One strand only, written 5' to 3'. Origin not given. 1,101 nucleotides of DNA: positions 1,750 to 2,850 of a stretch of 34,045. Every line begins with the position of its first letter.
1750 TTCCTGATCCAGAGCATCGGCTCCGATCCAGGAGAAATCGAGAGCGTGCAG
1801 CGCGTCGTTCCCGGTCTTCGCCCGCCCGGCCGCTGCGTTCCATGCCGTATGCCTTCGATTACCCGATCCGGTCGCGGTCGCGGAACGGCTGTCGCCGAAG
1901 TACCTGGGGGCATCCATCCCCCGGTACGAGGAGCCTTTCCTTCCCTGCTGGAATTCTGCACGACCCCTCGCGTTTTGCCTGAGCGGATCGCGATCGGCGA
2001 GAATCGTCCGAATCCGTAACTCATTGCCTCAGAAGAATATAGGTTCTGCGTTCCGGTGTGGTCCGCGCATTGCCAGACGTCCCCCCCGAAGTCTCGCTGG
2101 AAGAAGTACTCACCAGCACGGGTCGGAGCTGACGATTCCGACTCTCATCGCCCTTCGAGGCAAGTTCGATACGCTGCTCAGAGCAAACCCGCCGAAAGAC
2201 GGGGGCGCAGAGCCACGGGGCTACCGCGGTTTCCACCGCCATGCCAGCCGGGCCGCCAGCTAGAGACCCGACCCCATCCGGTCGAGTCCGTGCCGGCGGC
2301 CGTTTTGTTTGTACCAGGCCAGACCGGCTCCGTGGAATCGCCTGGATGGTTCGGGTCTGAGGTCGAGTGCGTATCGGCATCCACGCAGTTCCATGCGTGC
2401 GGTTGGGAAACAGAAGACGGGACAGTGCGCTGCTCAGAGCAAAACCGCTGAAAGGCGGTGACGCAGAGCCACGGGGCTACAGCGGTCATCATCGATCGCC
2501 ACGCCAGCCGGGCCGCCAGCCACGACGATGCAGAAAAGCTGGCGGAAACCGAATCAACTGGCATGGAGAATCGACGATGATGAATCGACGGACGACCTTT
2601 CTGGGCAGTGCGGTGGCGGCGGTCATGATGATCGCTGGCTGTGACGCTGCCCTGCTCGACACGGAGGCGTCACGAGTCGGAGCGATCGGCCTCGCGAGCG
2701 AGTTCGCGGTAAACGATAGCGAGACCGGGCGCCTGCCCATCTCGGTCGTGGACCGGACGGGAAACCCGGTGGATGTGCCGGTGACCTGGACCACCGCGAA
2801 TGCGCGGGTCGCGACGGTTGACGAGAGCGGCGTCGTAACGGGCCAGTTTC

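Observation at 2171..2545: Tandem GEMM-I riboswitch aptamers, both carrying A at the G20-equivalent (cGAMP-type) position, in the leader of a surface lipoprotein gene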

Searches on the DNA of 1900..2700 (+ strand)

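Call 5: search_rna_families(source=window, start=1900, end=2700, threshold=evalue, max_evalue=10, show_alignments=0)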
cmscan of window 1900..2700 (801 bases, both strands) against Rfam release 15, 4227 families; matches with E-value up to 10: 5.
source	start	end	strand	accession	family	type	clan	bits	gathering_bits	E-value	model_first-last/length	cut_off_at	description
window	2428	2520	+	RF01051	c-di-GMP-I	Cis-reg; riboswitch;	CL00126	61.1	35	2.1e-11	1-87/87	no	c-di-GMP-I riboswitch aptamer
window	2173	2261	+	RF03167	c-di-GMP-I-GGC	Cis-reg; riboswitch;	CL00126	54.2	59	7e-12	1-80/80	no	c-di-GMP-I-GGC riboswitch aptamer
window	2222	2309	-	RF01076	RF_site2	Cis-reg; frameshift_element;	-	22.9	70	0.15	1-72/72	no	Polymerase ribosomal frameshift site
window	2486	2580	-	RF00902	mir-791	Gene; miRNA;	-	18.1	70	1.2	1-86/86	no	mir-791 microRNA precursor family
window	2549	2576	+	RF02087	Yar_3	Gene; lncRNA;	-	11.9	50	2.5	40-67/67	no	Yellow-achaete intergenic RNA conserved region 3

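Call 6: search_rna_families(source=window, start=2150, end=2330, threshold=evalue, max_evalue=1, show_alignments=3)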
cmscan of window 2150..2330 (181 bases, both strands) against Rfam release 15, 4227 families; matches with E-value up to 1: 2.
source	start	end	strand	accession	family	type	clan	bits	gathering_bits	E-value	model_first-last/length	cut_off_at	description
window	2173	2261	+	RF03167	c-di-GMP-I-GGC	Cis-reg; riboswitch;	CL00126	54.2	59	1.6e-12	1-80/80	no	c-di-GMP-I-GGC riboswitch aptamer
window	2222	2309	-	RF01076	RF_site2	Cis-reg; frameshift_element;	-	22.9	70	0.034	1-72/72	no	Polymerase ribosomal frameshift site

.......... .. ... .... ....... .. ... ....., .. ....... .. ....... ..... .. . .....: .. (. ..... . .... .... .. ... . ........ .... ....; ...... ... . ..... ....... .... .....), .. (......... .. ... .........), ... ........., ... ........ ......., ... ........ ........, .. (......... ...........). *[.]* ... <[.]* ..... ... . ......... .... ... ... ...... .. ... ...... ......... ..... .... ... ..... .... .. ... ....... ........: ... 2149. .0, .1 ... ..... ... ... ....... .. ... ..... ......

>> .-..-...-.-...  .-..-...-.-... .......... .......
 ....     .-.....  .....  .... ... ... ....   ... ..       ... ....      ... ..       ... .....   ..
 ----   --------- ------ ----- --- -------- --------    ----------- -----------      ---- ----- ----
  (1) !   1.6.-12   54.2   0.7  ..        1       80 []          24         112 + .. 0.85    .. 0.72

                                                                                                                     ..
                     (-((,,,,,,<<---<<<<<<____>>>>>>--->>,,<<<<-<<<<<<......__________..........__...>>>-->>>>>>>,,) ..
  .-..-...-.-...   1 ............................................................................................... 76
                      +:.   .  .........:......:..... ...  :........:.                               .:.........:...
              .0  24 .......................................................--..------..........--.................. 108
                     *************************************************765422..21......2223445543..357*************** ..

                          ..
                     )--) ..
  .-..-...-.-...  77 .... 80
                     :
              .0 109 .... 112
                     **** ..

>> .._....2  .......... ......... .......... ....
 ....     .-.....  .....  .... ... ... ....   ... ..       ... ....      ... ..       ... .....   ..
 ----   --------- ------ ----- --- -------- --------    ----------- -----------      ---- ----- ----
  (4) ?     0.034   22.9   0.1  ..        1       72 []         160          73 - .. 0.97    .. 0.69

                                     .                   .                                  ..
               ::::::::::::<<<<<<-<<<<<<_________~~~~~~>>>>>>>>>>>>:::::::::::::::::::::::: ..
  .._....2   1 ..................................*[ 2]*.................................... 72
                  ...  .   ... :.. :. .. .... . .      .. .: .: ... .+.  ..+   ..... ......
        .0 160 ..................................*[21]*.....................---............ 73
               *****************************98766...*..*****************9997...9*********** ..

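Call 39: build_rna_model(alignment_id=A1, structure=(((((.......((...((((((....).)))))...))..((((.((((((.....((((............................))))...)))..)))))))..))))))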
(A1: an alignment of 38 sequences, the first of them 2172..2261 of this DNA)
Model R1 built from alignment A1 (38 sequences, 115 columns); structure: as given.
model positions 91; base pairs 27; branch points 1; effective number of sequences 1.38; information 0.627 bits per position. Calibrated on 0.2 Mb of random sequence (short: E-values are rough).
structure used (alignment columns):
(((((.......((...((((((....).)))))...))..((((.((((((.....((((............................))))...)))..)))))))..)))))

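Call 41: search_with_rna_model(model_id=R1, sources=[window, L001, L002, L003, L004, L005, L006, L007, L008, L009, L010, L011, L012, L013, L014, L015, L016, L017, L018, L019, L020, L021, L022, L023, L024, L025, L026, L027, L028, L029, L030, L031, L032, L033, L034, L035, L036, L037, L038, L039, L040, L041, L042, L043, L044, L045, L046, L047, L048, L049, L050, L051, L052, L053, L054, L055, L056, L057, L058, L059, L060, L061, L062, L063, L064, L065, L066, L067, L068, L069, L070, L071, L072, L073, L074, L075, L076, L077, L078, L079, L080, L081, L082, L083, L084, L085, L086, L087, L088, L089, L090, L091, L092, L093, L094, L095, L096, L097, L098, L099], max_evalue=0.01, make_alignment=true)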
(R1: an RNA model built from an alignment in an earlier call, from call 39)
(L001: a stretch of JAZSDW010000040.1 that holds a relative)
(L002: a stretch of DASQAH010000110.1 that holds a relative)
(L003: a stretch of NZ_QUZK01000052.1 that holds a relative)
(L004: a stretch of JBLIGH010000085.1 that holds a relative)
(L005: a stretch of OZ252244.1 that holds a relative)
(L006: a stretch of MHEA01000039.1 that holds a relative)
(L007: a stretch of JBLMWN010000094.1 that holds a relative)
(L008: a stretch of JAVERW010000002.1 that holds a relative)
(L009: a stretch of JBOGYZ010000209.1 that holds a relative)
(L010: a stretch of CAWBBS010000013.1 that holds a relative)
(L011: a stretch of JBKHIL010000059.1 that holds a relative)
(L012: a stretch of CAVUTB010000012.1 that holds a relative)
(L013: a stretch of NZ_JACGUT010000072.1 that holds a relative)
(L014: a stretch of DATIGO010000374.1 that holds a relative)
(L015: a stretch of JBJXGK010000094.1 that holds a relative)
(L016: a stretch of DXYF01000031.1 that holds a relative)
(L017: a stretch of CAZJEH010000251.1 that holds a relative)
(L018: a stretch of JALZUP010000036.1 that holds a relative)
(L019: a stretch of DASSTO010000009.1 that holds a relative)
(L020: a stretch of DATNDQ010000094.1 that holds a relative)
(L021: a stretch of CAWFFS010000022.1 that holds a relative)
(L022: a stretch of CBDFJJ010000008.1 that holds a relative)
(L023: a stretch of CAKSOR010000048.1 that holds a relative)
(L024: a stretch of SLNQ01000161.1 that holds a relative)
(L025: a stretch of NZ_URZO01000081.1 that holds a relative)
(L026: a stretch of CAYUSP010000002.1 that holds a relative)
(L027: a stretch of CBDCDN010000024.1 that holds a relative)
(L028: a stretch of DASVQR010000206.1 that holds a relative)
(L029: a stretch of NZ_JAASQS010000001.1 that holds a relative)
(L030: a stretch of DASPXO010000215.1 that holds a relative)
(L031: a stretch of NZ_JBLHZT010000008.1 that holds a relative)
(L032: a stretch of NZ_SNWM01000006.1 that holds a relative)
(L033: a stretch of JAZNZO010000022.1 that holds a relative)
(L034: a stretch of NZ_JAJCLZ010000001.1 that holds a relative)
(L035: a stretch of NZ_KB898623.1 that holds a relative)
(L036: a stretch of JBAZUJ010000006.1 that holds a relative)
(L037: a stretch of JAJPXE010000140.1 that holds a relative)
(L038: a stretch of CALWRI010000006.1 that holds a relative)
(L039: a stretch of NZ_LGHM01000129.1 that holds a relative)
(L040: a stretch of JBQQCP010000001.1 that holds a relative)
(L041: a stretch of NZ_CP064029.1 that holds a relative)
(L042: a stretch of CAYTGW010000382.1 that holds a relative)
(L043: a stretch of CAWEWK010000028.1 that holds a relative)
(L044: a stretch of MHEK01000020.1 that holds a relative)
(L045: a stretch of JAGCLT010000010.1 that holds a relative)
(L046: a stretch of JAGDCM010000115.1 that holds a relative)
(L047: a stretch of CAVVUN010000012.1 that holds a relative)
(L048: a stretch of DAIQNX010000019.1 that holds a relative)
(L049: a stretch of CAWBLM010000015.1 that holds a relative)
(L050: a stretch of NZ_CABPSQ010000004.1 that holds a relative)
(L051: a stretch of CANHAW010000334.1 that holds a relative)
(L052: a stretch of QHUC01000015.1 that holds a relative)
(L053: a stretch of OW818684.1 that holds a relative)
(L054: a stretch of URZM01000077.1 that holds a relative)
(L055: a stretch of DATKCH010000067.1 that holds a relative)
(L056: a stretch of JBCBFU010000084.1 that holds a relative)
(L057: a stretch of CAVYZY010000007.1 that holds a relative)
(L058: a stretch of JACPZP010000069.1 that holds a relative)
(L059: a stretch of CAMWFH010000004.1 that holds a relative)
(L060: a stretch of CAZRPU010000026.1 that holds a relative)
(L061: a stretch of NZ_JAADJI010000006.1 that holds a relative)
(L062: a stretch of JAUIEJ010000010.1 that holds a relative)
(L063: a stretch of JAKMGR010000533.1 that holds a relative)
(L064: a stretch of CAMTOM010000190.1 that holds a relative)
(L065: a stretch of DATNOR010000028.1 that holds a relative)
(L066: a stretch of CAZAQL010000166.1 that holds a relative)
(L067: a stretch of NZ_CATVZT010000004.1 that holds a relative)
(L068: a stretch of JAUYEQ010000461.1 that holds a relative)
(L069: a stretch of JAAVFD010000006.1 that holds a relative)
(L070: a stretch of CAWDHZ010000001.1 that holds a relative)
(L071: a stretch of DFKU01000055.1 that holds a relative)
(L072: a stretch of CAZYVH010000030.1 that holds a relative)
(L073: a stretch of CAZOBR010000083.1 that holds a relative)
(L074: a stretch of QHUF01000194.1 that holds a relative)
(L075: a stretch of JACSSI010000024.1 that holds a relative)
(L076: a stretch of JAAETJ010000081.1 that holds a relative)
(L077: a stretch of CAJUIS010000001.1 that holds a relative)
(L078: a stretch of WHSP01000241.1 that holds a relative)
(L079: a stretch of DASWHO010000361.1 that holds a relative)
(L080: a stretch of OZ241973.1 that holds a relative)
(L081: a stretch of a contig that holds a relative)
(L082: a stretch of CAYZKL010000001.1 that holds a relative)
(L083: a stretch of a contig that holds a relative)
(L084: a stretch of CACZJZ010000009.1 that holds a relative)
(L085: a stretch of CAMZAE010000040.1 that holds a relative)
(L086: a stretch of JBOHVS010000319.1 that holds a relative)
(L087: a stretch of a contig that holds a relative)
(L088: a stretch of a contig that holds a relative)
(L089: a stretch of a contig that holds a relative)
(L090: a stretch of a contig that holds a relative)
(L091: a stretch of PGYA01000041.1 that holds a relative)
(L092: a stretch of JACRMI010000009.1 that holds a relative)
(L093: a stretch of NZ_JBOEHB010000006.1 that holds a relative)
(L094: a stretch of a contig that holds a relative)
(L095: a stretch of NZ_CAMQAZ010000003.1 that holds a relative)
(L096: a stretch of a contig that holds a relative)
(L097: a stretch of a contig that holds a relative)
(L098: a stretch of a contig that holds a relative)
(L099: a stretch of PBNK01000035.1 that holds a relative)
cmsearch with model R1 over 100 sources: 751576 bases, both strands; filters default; matches with E-value up to 0.01: 48.
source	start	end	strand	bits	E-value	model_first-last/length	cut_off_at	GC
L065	1831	1921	-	105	7.1e-26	1-91/91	no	0.68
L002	4643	4733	+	104.5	9.4e-26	1-91/91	no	0.71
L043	6929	7017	+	104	1.3e-25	1-91/91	no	0.73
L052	172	260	-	103.6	1.7e-25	1-91/91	no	0.66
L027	4305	4393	-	102.3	3.9e-25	1-91/91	no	0.7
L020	3812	3900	+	102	4.8e-25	1-91/91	no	0.64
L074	3319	3406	-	99.2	2.8e-24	1-91/91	no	0.7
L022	5630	5718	+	98.7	4e-24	1-91/91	no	0.66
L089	1659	1750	+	98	6.3e-24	1-91/91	no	0.66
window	2172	2261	+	97.5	8.3e-24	1-91/91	no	0.72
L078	2762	2850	-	97.5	8.3e-24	1-91/91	no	0.69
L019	7746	7835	+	97.1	1.1e-23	1-91/91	no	0.74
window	2428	2521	+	96.5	1.6e-23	1-91/91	no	0.68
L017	2971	3060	+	95.9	2.3e-23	1-91/91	no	0.7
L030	956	1045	-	95.5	3.1e-23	1-91/91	no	0.68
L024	1939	2028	+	95.4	3.3e-23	1-91/91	no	0.71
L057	4111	4205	-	94.8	4.7e-23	1-91/91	no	0.66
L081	7001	7089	-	94.4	6.4e-23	1-91/91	no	0.72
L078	4406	4492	-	93.5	1.1e-22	1-91/91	no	0.72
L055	839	926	+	93.5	1.1e-22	1-91/91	no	0.7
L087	6970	7057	-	93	1.5e-22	1-91/91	no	0.73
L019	7455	7549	+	91.3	4.5e-22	1-91/91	no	0.71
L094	6685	6772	-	91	5.5e-22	1-91/91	no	0.7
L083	4343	4445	+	90.3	8.9e-22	1-91/91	no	0.73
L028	2889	2977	-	90.1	1e-21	1-91/91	no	0.75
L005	1553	1645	+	89.7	1.3e-21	1-91/91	no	0.69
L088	3504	3594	+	89.5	1.5e-21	1-91/91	no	0.74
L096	595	693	-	89.2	1.8e-21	1-91/91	no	0.62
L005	1325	1415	+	88.9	2.1e-21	1-91/91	no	0.69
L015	2083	2173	+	88.6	2.6e-21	1-91/91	no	0.71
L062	1812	1917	-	88.5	2.8e-21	1-91/91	no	0.75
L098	1855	1950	-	88.4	3.1e-21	1-91/91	no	0.71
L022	5326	5414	+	87.9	4e-21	1-91/91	no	0.64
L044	4127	4225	-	85.6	1.8e-20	1-91/91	no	0.67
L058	3946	4044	-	85.6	1.8e-20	1-91/91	no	0.67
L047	338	437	-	85.5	1.9e-20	1-91/91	no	0.51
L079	4185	4285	+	85.5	1.9e-20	1-91/91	no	0.7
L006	3407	3545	-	81.7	2.2e-19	1-91/91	no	0.53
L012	7352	7431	-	77.2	3.8e-18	1-91/91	no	0.75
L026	1480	1611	-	76.4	6.6e-18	1-91/91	no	0.58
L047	584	725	-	75.1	1.6e-17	1-91/91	no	0.46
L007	4784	4923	-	72.1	1e-16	1-91/91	no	0.54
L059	562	652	-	70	4.1e-16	1-91/91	no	0.63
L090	2315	2406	+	65.7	6.6e-15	1-91/91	no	0.59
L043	6755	6838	+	65.1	9.6e-15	1-91/91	no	0.68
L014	7827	7889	+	55.5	4.5e-12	1-63/91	3'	0.68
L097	4808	4893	+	54.1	1.1e-11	1-91/91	no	0.49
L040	1802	1887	-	52.4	3.4e-11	1-91/91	no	0.47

Alignment A2: 48 matches aligned to the model, 165 columns, each read 5' to 3' on its own strand. Consensus structure (alignment columns), stored with it:
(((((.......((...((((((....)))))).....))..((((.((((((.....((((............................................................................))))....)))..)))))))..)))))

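Call 42: search_with_rna_model(model_id=R1, sources=[L100, L101, L102, L103, L104, L105, L106, L107, L108, L109, L110, L111, L112, L113, L114, L115, L116, L117, L118, L119, L120], max_evalue=0.01)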
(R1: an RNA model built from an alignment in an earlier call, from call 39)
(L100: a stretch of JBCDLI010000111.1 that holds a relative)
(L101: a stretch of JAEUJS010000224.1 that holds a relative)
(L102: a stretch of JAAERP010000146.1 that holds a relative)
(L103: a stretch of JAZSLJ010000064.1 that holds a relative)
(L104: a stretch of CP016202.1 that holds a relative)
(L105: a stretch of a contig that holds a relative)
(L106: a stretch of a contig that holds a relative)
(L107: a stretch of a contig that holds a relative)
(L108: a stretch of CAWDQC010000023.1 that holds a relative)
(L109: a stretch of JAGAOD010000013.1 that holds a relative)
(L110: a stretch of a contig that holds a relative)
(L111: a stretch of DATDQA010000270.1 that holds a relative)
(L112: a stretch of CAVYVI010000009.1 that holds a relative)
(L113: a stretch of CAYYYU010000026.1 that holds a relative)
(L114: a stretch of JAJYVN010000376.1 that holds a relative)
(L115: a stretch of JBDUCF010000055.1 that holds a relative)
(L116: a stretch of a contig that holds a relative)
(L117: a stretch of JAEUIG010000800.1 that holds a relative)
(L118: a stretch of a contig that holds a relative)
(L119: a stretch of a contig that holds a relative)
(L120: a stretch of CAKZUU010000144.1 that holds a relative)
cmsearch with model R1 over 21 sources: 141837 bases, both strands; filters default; matches with E-value up to 0.01: 8.
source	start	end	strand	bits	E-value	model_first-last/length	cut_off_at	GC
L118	116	209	-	97.7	1.4e-24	1-91/91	no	0.71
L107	7601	7686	+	95.4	6.4e-24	1-91/91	no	0.64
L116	7654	7742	+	86.6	1.8e-21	1-91/91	no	0.73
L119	3891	3996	+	84.2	8.5e-21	1-91/91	no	0.66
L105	971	1106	-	78.8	2.7e-19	1-91/91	no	0.52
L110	425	536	-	76.7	1e-18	1-91/91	no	0.66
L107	1507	1597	-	59.9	5e-14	1-91/91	no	0.59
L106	853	942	-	49.5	3.9e-11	1-91/91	no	0.67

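Call 45: search_with_rna_model(model_id=R1, sources=[L107, L043, L106], max_evalue=0.01, show_alignments=5)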
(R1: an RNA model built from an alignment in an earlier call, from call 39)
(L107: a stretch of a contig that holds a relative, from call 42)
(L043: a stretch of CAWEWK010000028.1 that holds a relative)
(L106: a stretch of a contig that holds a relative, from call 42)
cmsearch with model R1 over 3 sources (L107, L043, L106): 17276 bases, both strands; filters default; matches with E-value up to 0.01: 5.
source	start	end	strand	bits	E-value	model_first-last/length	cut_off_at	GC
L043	6929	7017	+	104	3.1e-27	1-91/91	no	0.73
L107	7601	7686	+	95.4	7.8e-25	1-91/91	no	0.64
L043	6755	6838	+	65.1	2.2e-16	1-91/91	no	0.68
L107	1507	1597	-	59.9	6e-15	1-91/91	no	0.59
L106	853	942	-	49.5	4.8e-12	1-91/91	no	0.67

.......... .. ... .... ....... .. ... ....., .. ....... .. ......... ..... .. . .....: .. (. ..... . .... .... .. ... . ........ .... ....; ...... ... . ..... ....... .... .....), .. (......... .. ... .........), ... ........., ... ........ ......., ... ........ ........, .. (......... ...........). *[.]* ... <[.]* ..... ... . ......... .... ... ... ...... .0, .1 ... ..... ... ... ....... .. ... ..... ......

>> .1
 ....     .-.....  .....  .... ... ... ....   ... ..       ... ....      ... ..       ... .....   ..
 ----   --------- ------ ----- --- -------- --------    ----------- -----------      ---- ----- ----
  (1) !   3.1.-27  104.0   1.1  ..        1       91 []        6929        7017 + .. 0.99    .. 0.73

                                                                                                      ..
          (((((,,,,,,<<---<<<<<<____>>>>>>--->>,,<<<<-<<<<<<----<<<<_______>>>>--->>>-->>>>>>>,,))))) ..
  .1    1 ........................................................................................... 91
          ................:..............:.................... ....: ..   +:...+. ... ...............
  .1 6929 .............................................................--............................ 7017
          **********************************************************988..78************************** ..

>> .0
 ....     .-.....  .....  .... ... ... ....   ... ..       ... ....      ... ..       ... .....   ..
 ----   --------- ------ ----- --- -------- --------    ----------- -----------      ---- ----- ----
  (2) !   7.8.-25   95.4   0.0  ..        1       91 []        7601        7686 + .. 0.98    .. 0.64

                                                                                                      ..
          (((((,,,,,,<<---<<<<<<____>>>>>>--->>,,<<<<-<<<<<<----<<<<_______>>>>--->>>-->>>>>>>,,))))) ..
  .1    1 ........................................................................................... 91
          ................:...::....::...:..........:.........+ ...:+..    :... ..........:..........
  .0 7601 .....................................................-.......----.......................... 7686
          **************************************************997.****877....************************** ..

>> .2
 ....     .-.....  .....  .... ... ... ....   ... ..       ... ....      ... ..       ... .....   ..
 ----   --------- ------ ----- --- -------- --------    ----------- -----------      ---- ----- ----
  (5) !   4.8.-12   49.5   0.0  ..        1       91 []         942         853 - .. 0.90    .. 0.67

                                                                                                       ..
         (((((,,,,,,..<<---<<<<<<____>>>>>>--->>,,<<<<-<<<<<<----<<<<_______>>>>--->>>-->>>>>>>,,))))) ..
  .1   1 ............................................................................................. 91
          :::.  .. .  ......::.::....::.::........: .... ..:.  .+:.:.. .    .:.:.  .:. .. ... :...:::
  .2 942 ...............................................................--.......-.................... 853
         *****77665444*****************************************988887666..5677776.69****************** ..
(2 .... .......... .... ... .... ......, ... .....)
